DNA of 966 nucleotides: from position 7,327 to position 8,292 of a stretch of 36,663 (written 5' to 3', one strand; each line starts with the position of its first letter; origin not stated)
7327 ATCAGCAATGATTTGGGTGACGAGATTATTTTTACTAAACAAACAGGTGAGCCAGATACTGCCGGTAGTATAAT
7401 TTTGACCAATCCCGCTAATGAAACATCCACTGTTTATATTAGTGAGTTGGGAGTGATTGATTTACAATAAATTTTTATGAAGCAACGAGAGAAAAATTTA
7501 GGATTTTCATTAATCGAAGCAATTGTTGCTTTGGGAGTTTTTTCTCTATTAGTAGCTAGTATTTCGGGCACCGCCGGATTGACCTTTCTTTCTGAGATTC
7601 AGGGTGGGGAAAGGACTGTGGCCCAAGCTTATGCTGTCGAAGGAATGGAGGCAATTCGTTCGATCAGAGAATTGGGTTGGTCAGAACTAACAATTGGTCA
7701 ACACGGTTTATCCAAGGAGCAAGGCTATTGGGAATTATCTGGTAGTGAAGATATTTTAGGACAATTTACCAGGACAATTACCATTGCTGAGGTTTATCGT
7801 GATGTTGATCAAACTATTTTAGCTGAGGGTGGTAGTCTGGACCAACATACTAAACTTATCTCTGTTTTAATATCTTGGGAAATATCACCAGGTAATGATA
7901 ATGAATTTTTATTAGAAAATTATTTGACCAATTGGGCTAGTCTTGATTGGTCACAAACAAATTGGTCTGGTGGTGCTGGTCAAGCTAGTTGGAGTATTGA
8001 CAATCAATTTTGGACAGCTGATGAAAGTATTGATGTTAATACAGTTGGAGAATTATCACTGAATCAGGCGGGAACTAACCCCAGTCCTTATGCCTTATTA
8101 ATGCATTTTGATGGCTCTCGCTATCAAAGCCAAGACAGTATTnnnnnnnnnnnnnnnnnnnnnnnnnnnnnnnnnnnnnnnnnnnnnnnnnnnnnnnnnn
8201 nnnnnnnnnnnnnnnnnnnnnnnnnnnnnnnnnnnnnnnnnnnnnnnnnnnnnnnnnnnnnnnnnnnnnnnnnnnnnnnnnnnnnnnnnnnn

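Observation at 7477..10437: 986-aa pilin-headed multi-lectin/beta-propeller protein: a tip adhesin fused onto a minor pilin?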

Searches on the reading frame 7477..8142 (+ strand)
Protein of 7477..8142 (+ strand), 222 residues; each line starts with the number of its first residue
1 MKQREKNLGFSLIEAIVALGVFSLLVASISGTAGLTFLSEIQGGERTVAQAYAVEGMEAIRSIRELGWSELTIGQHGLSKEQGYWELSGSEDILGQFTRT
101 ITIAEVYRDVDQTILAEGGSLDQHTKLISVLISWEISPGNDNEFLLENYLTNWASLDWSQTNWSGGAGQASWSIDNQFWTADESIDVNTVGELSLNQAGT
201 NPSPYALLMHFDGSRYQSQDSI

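Call 31: find_homologous_proteins(query=A2, max_evalue=0.001)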
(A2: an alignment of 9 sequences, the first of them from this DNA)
Query A2 (9 sequences) (222 aa, profile of the alignment): 27 proteins with E <= 0.001 among 6815 candidates.
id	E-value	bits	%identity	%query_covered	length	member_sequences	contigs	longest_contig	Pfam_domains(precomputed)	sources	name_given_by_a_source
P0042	1.9e-57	212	42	86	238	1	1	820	PF07963.18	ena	-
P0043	7.4e-39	151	35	95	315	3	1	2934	-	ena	-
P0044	4.6e-35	139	34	78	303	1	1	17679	PF07963.18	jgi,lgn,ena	-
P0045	1.5e-34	137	36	86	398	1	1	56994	-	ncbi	ncbi:MAG: hypothetical protein AAB614_02585, partial [Patescibacteria group bacterium]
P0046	2.4e-33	133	35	68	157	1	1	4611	-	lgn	-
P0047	1.1e-30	125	34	68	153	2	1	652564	-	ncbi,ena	-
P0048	1.2e-30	125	38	68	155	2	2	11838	-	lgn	-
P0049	9.0e-30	122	31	76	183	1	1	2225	PF07963.18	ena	-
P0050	8.4e-29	119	32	93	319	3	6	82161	-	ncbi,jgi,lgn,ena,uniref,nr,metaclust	ncbi:hypothetical protein A2331_03585 [Candidatus Falkowbacteria bacterium RIFOXYB2_FULL_34_18]|unir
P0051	3.1e-28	117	37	65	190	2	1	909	-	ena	-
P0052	1.2e-26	112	32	69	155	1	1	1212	-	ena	-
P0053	8.6e-19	86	37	68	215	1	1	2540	PF07963.18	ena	-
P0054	8.1e-17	79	34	67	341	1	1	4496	-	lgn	-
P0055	4.5e-16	77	33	68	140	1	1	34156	-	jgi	jgi:Tfp pilus assembly protein PilV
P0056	2.6e-15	75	30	68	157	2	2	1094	-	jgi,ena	jgi:prepilin-type N-terminal cleavage/methylation domain-containing protein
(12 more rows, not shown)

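Call 32: find_encoding_contigs(protein=P0047, flank=8000, max_places=1)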
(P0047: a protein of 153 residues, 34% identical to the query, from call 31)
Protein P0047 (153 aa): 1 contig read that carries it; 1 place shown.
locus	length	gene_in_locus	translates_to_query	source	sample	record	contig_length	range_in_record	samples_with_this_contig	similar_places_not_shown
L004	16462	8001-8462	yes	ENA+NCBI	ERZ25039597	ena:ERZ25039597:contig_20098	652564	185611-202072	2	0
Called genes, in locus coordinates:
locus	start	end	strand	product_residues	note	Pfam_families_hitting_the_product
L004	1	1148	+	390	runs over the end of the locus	PF00390:malic, PF03949:Malic_M, PF00899:ThiF (faint)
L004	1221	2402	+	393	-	PF05228:CHASE4, PF00672:HAMP (weak)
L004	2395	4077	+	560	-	PF00989:PAS, PF08448:PAS_4, PF08447:PAS_3, PF13426:PAS_9, PF00989:PAS (weak), PF13426:PAS_9, PF00512:HisKA, PF02518:HATPase_c, +1 more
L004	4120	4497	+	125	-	PF00072:Response_reg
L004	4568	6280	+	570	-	PF05157:MshEN, PF00437:T2SSE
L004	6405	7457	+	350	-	PF00482:T2SSF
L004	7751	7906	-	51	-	-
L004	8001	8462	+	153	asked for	-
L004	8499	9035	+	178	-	-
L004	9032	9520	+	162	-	-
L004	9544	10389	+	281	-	-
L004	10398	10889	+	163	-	PF07963:N_methyl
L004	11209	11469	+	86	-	PF13399:LytR_C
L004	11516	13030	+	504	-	PF13541:ChlI, PF00493:MCM (faint), PF00158:Sigma54_activat (faint), PF01078:Mg_chelatase, PF07728:AAA_5 (faint), PF13335:Mg_chelatase_C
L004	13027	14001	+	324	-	PF03990:DUF348, PF07501:G5, PF03330:DPBB_1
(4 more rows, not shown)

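Call 33: find_encoding_contigs(protein=P0050, flank=8000, max_places=1)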
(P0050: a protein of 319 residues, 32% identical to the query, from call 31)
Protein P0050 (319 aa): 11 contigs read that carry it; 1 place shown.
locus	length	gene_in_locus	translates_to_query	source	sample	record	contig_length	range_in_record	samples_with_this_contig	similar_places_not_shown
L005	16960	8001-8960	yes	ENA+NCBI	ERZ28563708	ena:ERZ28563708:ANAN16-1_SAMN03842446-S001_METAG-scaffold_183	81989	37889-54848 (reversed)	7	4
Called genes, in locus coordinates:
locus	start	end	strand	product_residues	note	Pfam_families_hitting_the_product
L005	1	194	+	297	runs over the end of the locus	PF00072:Response_reg, PF13188:PAS_8 (faint), PF00989:PAS, PF08448:PAS_4, PF13426:PAS_9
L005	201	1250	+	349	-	PF01547:SBP_bac_1, PF13416:SBP_bac_8, PF13343:SBP_bac_6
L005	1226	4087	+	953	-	PF02743:dCache_1, PF13426:PAS_9 (faint), PF00672:HAMP, PF00512:HisKA, PF02518:HATPase_c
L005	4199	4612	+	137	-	PF00072:Response_reg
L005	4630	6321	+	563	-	PF05157:MshEN, PF00437:T2SSE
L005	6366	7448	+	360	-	PF00482:T2SSF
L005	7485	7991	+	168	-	-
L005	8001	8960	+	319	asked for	-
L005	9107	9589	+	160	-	-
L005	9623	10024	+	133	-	-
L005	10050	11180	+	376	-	PF11104:PilM_2, PF06723:MreB_Mbl (weak), PF14450:FtsA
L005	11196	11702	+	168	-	PF07963:N_methyl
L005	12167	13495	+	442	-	PF00188:CAP (faint)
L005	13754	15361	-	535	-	-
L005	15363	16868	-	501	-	-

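Call 34: find_encoding_contigs(protein=P0055, flank=8000, max_places=1)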
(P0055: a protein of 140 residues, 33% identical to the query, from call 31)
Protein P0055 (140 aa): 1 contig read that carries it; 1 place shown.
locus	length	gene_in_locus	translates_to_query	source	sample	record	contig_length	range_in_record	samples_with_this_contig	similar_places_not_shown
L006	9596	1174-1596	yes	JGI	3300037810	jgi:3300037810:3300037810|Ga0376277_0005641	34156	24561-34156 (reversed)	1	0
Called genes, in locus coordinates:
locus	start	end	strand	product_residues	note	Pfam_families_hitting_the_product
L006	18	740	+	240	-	PF00482:T2SSF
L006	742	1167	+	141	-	-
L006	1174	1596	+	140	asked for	-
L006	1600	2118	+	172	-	PF07963:N_methyl (weak)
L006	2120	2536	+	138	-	-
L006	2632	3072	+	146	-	PF07963:N_methyl (weak)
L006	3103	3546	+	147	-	-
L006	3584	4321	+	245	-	PF01628:HrcA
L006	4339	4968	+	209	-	PF07866:DUF1653, PF01025:GrpE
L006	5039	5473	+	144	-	PF17886:ArsA_HSP20 (faint), PF00011:HSP20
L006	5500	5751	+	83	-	-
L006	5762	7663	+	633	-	PF00012:HSP70, PF06723:MreB_Mbl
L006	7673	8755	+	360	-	PF00226:DnaJ, PF01556:DnaJ_C, PF00684:DnaJ_CXXCXGXG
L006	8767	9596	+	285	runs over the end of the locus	PF01026:TatD_DNase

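Call 35: search_protein_representatives(alignment_id=A2)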
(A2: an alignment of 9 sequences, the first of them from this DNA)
Query: 9 sequences, 222 profile positions. Proteins with E-value up to 0.001 (for the whole library): 4863; up to 1e-10: 2278; up to 1e-30: 278. The best 150 are listed.
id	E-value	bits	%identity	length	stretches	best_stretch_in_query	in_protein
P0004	7.9e-114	395.0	-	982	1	1-222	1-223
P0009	9.5e-104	362.0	-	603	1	2-221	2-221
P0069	1.6e-59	217.4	-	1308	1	2-212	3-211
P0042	6.1e-58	212.2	-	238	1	5-201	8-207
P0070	7.3e-57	208.7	-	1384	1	3-201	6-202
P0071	3.4e-56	206.5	-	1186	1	4-197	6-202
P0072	6.3e-54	199.1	-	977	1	3-201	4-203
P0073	1.1e-53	198.3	-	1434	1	3-196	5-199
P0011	7.9e-52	192.2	-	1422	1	1-196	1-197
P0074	9.3e-51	188.7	-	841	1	7-197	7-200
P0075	7.3e-50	185.8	-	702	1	6-202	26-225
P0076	2.0e-48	181.1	-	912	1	5-196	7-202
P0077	2.5e-48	180.8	-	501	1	5-197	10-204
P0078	2.6e-48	180.7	-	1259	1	7-205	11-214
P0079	9.0e-48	179.0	-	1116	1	6-197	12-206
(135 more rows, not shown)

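Call 43: search_protein_families(library=pfam, alignment_id=A4, max_evalue=0.001)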
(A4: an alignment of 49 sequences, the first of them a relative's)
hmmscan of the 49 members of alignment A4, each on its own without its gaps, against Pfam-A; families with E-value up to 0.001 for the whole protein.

A. member 1, P0069 (1308 aa): 2 families
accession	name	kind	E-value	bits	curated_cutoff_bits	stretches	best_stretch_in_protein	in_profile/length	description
PF02210.31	Laminin_G_2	-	0.00023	22.1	22.9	1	1018-1089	45-122/126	Laminin G domain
PF07963.17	N_methyl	-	0.0005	20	21.2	1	5-29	1-25/27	Prokaryotic N-terminal methylation motif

B. families by the number of members that match (of 49 scanned): 17 families
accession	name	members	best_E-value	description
PF07963.17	N_methyl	23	2.9e-07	Prokaryotic N-terminal methylation motif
PF13385.13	Laminin_G_3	7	8.7e-49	Concanavalin A-like lectin/glucanases superfamily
PF02210.31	Laminin_G_2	4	2.5e-06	Laminin G domain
PF08309.17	LVIVD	3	3.5e-73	LVIVD repeat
PF14870.12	PSII_BNR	3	4.2e-50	Photosynthesis system II assembly factor YCF48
PF10102.14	DUF2341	3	2.5e-08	Domain of unknown function (DUF2341)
PF13313.11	DUF4082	3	2.4e-06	Domain of unknown function (DUF4082)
PF09826.15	Beta_propel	2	6.3e-11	Beta propeller domain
PF00354.24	Pentaxin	2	3.1e-07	Pentaxin family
PF18705.7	DUF5643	2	2.8e-06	Family of unknown function (DUF5643)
PF09458.16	H_lectin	1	5.4e-10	H-type lectin domain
PF22925.3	TS_C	1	2.2e-05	Trans-sialidase, C-terminal domain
PF09255.16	Antig_Caf1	1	2.7e-05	Caf1 Capsule antigen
PF11954.13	DUF3471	1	4.2e-05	Domain of unknown function (DUF3471)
PF14930.12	Qn_am_d_aII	1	9.3e-05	Quinohemoprotein amine dehydrogenase, alpha subunit domain II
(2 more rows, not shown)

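Call 44: predict_structure(alignment_id=A3)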
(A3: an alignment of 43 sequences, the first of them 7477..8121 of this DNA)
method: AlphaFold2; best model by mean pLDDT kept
length: 215 residues; sequences in the alignment: 43
mean_pLDDT: 82.4   pTM: 0.67
mean pLDDT of the five models: 82.4, 81.7, 80.7, 80.6, 77.6
residues with pLDDT >= 90: 133; 70-90: 16; 50-70: 47; < 50: 19
segments of 3 or more residues with pLDDT < 50: 156-158, 178-181, 206-210, 212-215
pLDDT, mean of each block of 10 residues (from residue 1): 69 94 98 96 97 98 91 97 95 97 97 94 95 95 97 61 55 52 61 58 50 41
secondary structure, 60 per line:
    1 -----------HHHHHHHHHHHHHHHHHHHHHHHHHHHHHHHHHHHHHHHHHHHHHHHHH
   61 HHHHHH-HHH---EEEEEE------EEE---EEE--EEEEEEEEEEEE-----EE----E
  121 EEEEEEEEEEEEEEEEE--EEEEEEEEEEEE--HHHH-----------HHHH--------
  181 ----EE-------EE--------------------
elements in order: H12-66 E74-79 E86-88 E92-94 E97-108 E120-137 E140-151 H154-157 H169-172

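Call 46: fold_search(model_id=the predicted structure, library=pdb)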
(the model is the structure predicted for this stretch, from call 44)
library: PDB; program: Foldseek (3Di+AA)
matches with E <= 10: 548; with E <= 0.001: 0
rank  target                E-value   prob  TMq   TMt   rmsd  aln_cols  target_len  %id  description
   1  3uc2_A                1.8e-01  0.28  0.14  0.20  11.2       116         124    6  Crystal structure of a DUF4426 family protein (PA0388) from Pseudomonas aeruginosa PAO1 at 2.09 A resolution (released 2011-11-23)
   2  3uc2_D                2.0e-01  0.18  0.12  0.19  12.3       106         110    7  Crystal structure of a DUF4426 family protein (PA0388) from Pseudomonas aeruginosa PAO1 at 2.09 A resolution (released 2011-11-23)
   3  3uc2_B                2.4e-01  0.13  0.13  0.19  10.9       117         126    7  Crystal structure of a DUF4426 family protein (PA0388) from Pseudomonas aeruginosa PAO1 at 2.09 A resolution (released 2011-11-23)
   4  8old_B                3.5e-01  0.60  0.19  0.18   4.3        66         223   20  Crystal structure of Archaeoglobus fulgidus AfAgo-N protein representing N-L1-L2 domains (released 2024-01-24)
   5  8olj                  3.5e-01  0.47  0.18  0.17   4.6        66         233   18  Crystal structure of Archaeoglobus fulgidus AfAgo-N protein representing N-L1-L2 domains (released 2024-01-24)
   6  5ii5_A                3.5e-01  0.15  0.11  0.06  13.6        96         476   10  Crystal structure of red abalone VERL repeat 1 at 1.8 A resolution (released 2017-06-14)
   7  8rki_C                3.5e-01  0.14  0.12  0.15  13.8       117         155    6  Molecular basis of ZP3/ZP1 heteropolymerization: crystal structure of a native vertebrate egg coat filament fragment (released 2024-03-13)
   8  8ok9_C                4.2e-01  0.44  0.18  0.17   4.6        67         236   18  Heterodimeric complex of Archaeoglobus fulgidus Argonaute protein Af1318 (AfAgo) with DNA and AfAgo-N protein containi (released 2024-01-24)
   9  2gtl_M                4.7e-01  0.20  0.18  0.18   6.6        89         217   12  Lumbricus Erythrocruorin at 3.5A resolution (released 2006-07-18)
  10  2ret_A                5.0e-01  0.57  0.23  0.48   5.0       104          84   12  The crystal structure of a binary complex of two pseudopilins: EpsI and EpsJ from the Type 2 Secretion System of Vibri (released 2008-02-05)
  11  8old_C                5.3e-01  0.51  0.19  0.18   4.3        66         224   20  Crystal structure of Archaeoglobus fulgidus AfAgo-N protein representing N-L1-L2 domains (released 2024-01-24)
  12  8pvv_C                5.3e-01  0.51  0.19  0.18   4.3        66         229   20  Archaeoglobus fulgidus AfAgo complex with AfAgo-N protein (fAfAgo) bound with 30 nt RNA guide and 51 nt DNA target (released 2024-01-24)
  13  5ii4_A                5.3e-01  0.13  0.11  0.06  13.6        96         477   10  Crystal structure of red abalone VERL repeat 1 with linker at 2.0 A resolution (released 2017-06-14)
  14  6yfa_AA               5.3e-01  0.09  0.14  0.17  10.6       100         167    8  Virus-like particle of bacteriophage AVE015 (released 2020-09-02)
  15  2ret_E                5.6e-01  0.47  0.23  0.48   5.2       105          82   14  The crystal structure of a binary complex of two pseudopilins: EpsI and EpsJ from the Type 2 Secretion System of Vibri (released 2008-02-05)
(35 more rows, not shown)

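Call 47: search_solved_structures(query=A3, max_evalue=10, show_alignments=2)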
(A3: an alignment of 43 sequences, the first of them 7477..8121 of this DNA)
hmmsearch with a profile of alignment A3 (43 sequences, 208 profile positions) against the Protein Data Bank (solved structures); distinct sequences matched with E-value up to 10: 7.
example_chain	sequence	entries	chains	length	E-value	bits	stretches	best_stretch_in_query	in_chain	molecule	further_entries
9egp_A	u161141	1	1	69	0.0015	21.4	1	2-45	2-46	Geopilin domain 1 protein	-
7tgg_A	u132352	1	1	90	0.0072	19.1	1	2-43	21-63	Geopilin domain 1 protein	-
9laa_A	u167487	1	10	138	0.013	18.2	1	3-44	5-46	Type IV pilin protein PilA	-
6eri_Az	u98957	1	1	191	0.87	12.3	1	31-102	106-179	Ribosome-recycling factor, chloroplastic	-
9lab_B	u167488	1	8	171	1.9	11.2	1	6-32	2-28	MSHA major pilin subunit MshA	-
8tj2_C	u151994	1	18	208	2.5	10.8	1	11-52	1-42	Type IV major pilin protein PilA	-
6xxd_A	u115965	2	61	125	9.9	8.8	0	11-39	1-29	PilA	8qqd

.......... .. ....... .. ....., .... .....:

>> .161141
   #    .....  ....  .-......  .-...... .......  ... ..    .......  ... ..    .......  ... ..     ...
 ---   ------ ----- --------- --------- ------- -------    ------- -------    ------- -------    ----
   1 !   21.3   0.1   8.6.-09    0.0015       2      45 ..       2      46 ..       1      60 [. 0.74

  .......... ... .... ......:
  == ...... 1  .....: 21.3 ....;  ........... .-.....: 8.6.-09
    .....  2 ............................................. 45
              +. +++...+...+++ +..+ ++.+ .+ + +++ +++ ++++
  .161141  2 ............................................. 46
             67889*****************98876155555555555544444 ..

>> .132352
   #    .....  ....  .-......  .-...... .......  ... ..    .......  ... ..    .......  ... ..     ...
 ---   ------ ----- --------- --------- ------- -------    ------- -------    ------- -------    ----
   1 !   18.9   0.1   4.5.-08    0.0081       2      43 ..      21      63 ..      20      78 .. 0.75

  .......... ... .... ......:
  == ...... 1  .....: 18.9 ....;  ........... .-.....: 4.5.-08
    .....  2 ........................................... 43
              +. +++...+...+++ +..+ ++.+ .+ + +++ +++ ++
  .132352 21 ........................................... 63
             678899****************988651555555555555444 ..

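Call 69: find_related_loci(query=A2, collection=genome_contigs, flank=6000)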
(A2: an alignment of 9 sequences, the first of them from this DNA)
Query A2 (222 aa) in genome_contigs; peptide patterns used: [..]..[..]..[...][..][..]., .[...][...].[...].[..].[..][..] (x = any residue, [..] = any of these).
600 stretches matched a pattern (row limit reached: there are more); 40 encode a relative of the query (tblastn E <= 1e-3); 40 distinct loci.
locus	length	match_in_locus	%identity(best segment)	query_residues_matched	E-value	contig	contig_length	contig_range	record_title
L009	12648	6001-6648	63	1-216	5e-94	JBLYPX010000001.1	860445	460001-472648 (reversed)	MAG: Candidatus Komeilibacteria bacterium isolate KTG4t2parc1 KTG4t2parc1, whole genome shotgun sequence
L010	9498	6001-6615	41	1-203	3e-48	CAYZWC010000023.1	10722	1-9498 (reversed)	MAG TPA_asm: uncultured Gammaproteobacteria bacterium isolate SRP141376_co1_229 genome assembly, contig: NODE_11432_leng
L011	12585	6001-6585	35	4-197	9e-34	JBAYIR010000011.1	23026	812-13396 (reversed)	MAG: Patescibacteria group bacterium isolate SO_2016_GW1_35 scaffold03884_OW334_2016, whole genome shotgun sequence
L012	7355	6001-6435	37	9-153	4e-24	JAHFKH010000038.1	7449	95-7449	MAG: Candidatus Shapirobacteria bacterium isolate nzgw405 NODE_18331_length_7450_cov_3.037795, whole genome shotgun sequ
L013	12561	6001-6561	33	9-199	6e-24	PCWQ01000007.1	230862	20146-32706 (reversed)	MAG: Candidatus Komeilibacteria bacterium CG11_big_fil_rev_8_21_14_0_20_36_20 CG11_8_21_14_0.20_scaffold_25_c, whole gen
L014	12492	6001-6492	35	1-160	3e-23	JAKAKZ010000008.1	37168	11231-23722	MAG: bacterium isolate WY5.bin104 NODE_1572_length_37168_cov_1.859129, whole genome shotgun sequence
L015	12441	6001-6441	37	6-153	8e-23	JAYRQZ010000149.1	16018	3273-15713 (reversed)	MAG: Candidatus Woesebacteria bacterium isolate XM1_ASGE3bin.17 k141_868780, whole genome shotgun sequence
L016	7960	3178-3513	41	42-153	7e-22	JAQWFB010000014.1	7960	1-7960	MAG: Candidatus Shapirobacteria bacterium isolate STF2_89 NODE_29803_length_7960_cov_18.793949_Sandtown_F2, whole genome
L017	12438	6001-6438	35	1-139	2e-18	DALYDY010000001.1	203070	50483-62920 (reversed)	MAG TPA_asm: Candidatus Paceibacterota bacterium isolate CTOTU14240 NODE_3_length_203070_cov_6.730424, whole genome shot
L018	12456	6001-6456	31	6-152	2e-16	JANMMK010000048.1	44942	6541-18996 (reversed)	MAG: bacterium isolate OTE_58_metabat_52 OTE_58_k141_5504945, whole genome shotgun sequence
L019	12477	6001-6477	29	1-150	3e-15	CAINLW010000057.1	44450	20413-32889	uncultured bacterium isolate MJ-time_bin-8470 genome assembly, contig: bin-8470:57/64, whole genome shotgun sequence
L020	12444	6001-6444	33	9-143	4e-14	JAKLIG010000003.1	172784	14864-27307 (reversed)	MAG: Patescibacteria group bacterium isolate RA.bin81 RA.bin81_3, whole genome shotgun sequence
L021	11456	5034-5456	31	1-153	5e-14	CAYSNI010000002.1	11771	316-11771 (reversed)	MAG TPA_asm: uncultured Candidatus Saccharibacteria bacterium isolate binchicken_co203_465 genome assembly, contig: k141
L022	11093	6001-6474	31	9-166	5e-13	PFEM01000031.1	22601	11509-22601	MAG: Candidatus Shapirobacteria bacterium CG10_big_fil_rev_8_21_14_0_10_48_15 CG10_8_21_14_0.10_scaffold_6358_c, whole g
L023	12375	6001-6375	31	45-166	4e-13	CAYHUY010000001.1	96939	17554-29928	MAG TPA_asm: uncultured Gammaproteobacteria bacterium isolate ERP119705_co16_474 genome assembly, contig: NODE_84_length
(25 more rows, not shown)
